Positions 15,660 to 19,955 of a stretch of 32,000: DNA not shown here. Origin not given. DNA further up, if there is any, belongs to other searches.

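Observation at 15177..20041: Orphan Pls/PosA-type membrane NRPS operon (PPTase, A-T-TM6/LbH3 synthetase, RHH protein) in a Gram-negative hopanoid producer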

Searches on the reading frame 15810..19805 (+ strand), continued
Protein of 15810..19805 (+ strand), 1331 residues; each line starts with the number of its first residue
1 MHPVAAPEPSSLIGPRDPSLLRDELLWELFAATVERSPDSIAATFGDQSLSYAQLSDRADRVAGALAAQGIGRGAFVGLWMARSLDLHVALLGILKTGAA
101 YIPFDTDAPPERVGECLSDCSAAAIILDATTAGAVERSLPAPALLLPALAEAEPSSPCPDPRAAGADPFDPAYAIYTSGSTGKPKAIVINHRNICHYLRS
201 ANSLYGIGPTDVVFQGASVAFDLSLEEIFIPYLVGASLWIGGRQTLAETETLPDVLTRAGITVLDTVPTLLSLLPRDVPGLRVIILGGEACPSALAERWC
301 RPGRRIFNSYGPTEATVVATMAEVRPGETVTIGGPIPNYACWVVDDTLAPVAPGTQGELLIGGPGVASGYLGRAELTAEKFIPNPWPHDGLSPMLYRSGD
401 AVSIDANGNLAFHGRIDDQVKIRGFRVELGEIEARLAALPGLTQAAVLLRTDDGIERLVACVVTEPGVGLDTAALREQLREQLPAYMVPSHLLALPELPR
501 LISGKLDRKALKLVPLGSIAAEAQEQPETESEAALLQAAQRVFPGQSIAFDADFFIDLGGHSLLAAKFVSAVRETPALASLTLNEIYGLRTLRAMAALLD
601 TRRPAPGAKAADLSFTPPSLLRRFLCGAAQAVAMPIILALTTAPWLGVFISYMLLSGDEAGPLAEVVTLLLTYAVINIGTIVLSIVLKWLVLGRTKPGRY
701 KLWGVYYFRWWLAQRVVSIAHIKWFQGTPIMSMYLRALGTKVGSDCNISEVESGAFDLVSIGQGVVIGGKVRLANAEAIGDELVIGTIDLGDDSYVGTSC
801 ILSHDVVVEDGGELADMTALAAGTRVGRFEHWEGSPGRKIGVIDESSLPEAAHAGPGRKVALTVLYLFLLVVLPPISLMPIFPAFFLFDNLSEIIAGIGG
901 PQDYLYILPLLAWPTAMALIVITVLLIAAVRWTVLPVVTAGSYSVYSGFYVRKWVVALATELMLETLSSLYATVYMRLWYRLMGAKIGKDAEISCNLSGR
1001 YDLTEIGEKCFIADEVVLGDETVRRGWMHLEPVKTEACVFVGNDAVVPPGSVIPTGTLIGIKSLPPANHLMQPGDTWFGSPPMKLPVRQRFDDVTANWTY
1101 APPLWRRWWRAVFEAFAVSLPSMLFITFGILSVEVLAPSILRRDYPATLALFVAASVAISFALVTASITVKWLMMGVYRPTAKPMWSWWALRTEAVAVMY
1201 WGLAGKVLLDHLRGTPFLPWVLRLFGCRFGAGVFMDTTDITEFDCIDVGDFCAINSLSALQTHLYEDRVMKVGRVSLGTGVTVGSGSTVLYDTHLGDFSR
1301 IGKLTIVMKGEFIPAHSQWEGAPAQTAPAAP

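Call 40: find_encoding_contigs(protein=P0001, flank=10000, max_places=3)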
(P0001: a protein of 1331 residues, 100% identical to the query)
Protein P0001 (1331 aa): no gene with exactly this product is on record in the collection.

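Call 41: list_cluster_members(proteins=[P0001])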
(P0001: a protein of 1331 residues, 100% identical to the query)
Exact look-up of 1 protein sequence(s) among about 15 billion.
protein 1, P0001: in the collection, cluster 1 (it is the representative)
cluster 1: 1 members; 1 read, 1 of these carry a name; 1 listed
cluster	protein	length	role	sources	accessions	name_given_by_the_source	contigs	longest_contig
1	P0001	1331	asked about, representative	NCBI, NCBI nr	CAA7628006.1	conserved membrane hypothetical protein [Candidatus Terasakiella magnetica]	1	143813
